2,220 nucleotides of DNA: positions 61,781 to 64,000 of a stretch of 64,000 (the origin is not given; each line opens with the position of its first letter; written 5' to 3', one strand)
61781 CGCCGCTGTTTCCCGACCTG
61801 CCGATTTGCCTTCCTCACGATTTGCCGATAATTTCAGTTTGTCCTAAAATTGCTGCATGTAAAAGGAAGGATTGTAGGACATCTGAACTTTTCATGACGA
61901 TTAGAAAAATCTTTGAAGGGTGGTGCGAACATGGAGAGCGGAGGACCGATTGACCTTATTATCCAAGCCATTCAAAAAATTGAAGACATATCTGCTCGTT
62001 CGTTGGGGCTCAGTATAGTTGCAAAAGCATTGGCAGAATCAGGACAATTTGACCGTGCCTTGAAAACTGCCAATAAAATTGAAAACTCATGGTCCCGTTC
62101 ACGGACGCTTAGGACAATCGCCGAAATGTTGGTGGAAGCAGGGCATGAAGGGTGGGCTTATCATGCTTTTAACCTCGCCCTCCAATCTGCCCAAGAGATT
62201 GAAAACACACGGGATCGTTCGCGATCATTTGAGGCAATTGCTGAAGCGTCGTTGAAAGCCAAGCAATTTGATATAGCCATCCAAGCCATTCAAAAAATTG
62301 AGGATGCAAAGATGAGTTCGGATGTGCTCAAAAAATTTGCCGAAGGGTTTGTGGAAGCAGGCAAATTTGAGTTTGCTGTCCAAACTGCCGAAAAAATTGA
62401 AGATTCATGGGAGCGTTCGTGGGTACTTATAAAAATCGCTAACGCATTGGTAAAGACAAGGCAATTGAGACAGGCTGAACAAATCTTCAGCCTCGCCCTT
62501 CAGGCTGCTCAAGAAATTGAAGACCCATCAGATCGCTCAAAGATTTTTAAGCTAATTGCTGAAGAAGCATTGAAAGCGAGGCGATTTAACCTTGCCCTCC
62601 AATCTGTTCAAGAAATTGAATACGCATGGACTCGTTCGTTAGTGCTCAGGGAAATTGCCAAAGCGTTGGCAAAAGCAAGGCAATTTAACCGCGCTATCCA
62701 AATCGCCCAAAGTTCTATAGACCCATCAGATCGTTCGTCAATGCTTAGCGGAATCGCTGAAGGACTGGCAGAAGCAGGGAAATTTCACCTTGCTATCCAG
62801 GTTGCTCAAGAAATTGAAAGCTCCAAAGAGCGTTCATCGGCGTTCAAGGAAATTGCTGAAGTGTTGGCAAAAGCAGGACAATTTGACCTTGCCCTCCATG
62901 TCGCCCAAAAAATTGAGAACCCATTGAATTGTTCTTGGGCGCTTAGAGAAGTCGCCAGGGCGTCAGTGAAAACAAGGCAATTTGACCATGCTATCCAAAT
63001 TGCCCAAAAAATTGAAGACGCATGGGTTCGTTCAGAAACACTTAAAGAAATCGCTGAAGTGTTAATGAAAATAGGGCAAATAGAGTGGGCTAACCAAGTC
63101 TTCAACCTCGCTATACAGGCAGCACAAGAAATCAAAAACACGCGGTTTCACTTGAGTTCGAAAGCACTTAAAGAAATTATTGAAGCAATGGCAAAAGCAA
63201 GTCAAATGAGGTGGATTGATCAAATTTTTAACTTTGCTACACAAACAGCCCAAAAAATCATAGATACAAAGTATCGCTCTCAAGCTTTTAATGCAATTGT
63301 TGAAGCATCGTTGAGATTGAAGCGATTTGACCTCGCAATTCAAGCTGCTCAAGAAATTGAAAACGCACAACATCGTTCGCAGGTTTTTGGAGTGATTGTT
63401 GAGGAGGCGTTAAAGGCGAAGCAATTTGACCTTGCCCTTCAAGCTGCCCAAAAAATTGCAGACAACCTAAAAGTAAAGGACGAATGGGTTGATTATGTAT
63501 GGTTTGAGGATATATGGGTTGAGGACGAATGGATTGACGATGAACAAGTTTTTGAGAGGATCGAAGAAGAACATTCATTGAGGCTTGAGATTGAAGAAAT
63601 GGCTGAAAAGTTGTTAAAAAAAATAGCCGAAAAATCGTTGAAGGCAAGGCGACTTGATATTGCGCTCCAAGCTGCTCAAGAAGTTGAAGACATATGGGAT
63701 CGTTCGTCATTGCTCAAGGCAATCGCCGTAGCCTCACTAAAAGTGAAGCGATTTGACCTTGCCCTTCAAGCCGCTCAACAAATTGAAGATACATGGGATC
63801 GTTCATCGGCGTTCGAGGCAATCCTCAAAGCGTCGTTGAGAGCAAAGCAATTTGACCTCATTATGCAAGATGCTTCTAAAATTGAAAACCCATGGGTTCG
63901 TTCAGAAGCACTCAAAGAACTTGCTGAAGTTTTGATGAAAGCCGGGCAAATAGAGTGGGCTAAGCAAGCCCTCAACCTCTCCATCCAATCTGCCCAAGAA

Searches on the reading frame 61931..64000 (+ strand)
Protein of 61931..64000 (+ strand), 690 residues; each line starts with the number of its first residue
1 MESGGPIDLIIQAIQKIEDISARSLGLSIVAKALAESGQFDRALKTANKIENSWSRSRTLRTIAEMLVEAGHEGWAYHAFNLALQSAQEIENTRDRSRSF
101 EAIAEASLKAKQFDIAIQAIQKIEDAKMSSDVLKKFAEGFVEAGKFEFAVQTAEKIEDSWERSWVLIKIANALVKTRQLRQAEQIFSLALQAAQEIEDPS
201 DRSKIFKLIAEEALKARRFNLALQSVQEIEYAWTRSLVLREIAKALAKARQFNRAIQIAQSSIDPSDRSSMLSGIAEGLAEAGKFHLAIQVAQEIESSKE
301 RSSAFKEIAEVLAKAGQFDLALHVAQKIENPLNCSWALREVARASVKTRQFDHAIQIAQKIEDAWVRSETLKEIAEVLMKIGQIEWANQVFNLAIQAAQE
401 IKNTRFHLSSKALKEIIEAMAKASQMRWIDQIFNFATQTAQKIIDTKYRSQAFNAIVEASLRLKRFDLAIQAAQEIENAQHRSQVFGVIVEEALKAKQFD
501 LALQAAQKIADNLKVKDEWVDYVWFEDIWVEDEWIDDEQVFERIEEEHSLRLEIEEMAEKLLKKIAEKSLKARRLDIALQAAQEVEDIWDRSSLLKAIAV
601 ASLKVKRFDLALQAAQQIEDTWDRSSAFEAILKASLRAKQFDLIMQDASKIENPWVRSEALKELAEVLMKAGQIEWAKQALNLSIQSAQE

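Call 8: search_protein_families(library=pfam, proteins=[window:61931-64000:+], max_evalue=0.01)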
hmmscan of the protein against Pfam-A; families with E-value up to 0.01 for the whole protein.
window:61931-64000:+ (690 aa): 10 families
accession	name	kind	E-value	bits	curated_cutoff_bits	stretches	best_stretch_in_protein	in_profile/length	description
PF23300.3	HEAT_Nup120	-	3.6e-13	50.1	29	1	63-138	91-166/170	Nucleoporin Nup120, HEAT repeats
PF24603.1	TPR_30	-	4.3e-09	37.1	29.7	0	272-329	8-65/100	Tetratricopeptide repeat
PF18284.7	DNA_meth_N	-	3.3e-06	27.5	25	0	662-682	13-33/57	DNA methylase N-terminal domain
PF04055.27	Radical_SAM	-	1.2e-05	25.9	29.5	0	234-322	25-107/166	Radical SAM superfamily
PF12895.13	ANAPC3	-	4.1e-05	24.2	27.2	0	298-359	20-80/82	Anaphase-promoting complex, cyclosome, subunit 3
PF25768.1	TPR_IFT121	-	6.3e-05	23.7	27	0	566-621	16-74/100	IFT121-like, TPR repeats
PF13424.12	TPR_12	-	0.00065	20.3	30.1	0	164-227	4-69/77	Tetratricopeptide repeat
PF25068.1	ARM_TT21_4th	-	0.0019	18.9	30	0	342-447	6-110/153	Tetratricopeptide repeat protein 21 forth ARM domain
PF07719.23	TPR_2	-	0.0031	17.9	27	0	659-685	2-28/34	Tetratricopeptide repeat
PF00515.34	TPR_1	-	0.0057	16.9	27.8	0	659-683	2-26/34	Tetratricopeptide repeat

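Call 9: search_protein_families(library=padloc, proteins=[window:61931-64000:+], max_evalue=0.01)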
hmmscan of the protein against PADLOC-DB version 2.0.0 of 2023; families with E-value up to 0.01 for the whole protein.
window:61931-64000:+ (690 aa): 1 family
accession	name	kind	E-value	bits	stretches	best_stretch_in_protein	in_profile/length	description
PDLC01173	STAND_TPR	-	0.00034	17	1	217-360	760-900/1114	"Predicted ATPase fused to Xre-HTH and TPR repeats domain, associated with cas1-less I-E system in Streptomyces"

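Call 10: search_protein_families(library=ncbifam, proteins=[window:61931-64000:+], max_evalue=0.01)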
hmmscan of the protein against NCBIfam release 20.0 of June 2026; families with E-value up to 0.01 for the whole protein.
window:61931-64000:+ (690 aa): 1 family
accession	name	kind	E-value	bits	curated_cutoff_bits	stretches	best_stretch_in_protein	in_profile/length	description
NF053720.1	NsdA_fam_reg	subfamily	0.0064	16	75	0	318-359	224-265/432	NsdA family TPR-like regulatory protein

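Call 73: predict_structure(protein=window:61931-64000:+)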
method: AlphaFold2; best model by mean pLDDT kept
length: 690 residues; sequences in the alignment: 1
mean_pLDDT: 83.0   pTM: 0.51
mean pLDDT of the five models: 83.0, 81.7, 81.6, 80.3, 78.5
residues with pLDDT >= 90: 267; 70-90: 327; 50-70: 59; < 50: 37
segments of 3 or more residues with pLDDT < 50: 1-3, 402-412, 515-534
pLDDT, mean of each block of 10 residues (from residue 1): 67 90 93 92 94 94 93 92 95 89 91 90 68 90 92 91 94 91 93 92 93 90 90 89 91 88 87 93 91 89 91 90 90 90 90 92 86 83 78 74 46 52 55 72 71 81 85 83 87 89 88 53 40 51 67 82 90 89 85 88 84 85 81 76 68 76 81 81 82
secondary structure, 60 per line:
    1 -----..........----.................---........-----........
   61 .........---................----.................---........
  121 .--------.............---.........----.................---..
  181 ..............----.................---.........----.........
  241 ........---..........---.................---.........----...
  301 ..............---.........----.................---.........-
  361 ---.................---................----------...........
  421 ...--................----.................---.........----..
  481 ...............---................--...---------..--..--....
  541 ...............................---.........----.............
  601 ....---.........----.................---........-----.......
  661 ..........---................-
elements in order (helices of 4 or more, strands of 3 or more residues): H6-15 H20-36 H40-47 H53-69 H73-88 H93-109 H113-121 H130-142 H146-154 H159-175 H179-194 H199-215 H219-227 H232-248 H252-261 H265-281 H285-293 H298-314 H318-326 H331-347 H351-359 H364-380 H384-399 H410-423 H426-441 H446-462 H466-474 H479-495 H499-514 H537-571 H575-583 H588-604 H608-616 H621-637 H641-648 H654-670 H674-689

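Call 75: fold_search(model_id=the predicted structure, library=pdb)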
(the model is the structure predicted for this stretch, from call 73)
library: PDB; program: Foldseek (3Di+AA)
matches with E <= 10: 1385; with E <= 0.001: 222
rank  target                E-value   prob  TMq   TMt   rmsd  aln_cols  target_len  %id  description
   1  7rdr_A                7.6e-10  1.00  0.11  0.15  22.7       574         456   12  Circular tandem repeat protein with novel repeat topology and enhanced subunit contact surfaces (released 2021-09-01)
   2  4buj_B                1.2e-08  1.00  0.18  0.10  25.4       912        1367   12  Crystal structure of the S. cerevisiae Ski2-3-8 complex (released 2013-08-28)
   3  9rtt_Q                4.6e-08  1.00  0.20  0.18  23.2       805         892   13  Activated Elongation Complex with IWS1 and ELOF1 (released 2025-09-03)
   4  4buj_F                4.8e-08  1.00  0.18  0.11  25.3       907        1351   13  Crystal structure of the S. cerevisiae Ski2-3-8 complex (released 2013-08-28)
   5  9hvq_Q                5.4e-08  1.00  0.18  0.16  23.4       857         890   11  Structure of the transcribing Pol II-DSIF-PAF-SPT6-RECQL5 complex (released 2025-07-16)
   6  8bbe_D                7.6e-08  1.00  0.21  0.22  26.2       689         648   12  Structure of the IFT-A complex; IFT-A2 module (released 2022-12-21)
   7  8fgw_D                8.1e-08  1.00  0.24  0.14  27.9       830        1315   13  Human IFT-A complex structures provide molecular insights into ciliary transport (released 2023-02-22)
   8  8bbg_D                1.8e-07  1.00  0.21  0.13  25.9       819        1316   12  Structure of the IFT-A complex; anterograde IFT-A train model (released 2022-12-21)
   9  9hmf_K                1.8e-07  1.00  0.17  0.15  31.4       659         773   12  Periplasmic scaffold of the Campylobacter jejuni flagellar motor (alpha carbon trace) (released 2024-12-25)
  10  7qdr_B                1.9e-07  1.00  0.20  0.14  22.7       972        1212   12  Apo human SKI complex in the closed state (released 2022-02-02)
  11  8hmd_C                2.0e-07  1.00  0.15  0.09  25.0       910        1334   12  base module state 2 of Tetrahymena IFT-A (released 2023-06-14)
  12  9g8r_B                2.9e-07  1.00  0.20  0.15  21.6       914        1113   12  human SKI7-SKI238 complex in the open state (released 2024-10-16)
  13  8qca_B                3.5e-07  1.00  0.19  0.18  27.3       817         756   13  CryoEM structure of a S. Cerevisiae Ski2387 complex in the closed state bound to RNA (released 2023-11-15)
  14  9gaw_P                3.6e-07  1.00  0.18  0.23  28.2       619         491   12  High-resolution structure of the Anaphase-promoting complex/cyclosome (APC/C) bound to co-activator Cdh1 (released 2024-08-14)
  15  8ffz_C                3.6e-07  1.00  0.21  0.19  29.7       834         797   12  TFIIIA-TFIIIC-Brf1-TBP complex bound to 5S rRNA gene (released 2023-06-21)
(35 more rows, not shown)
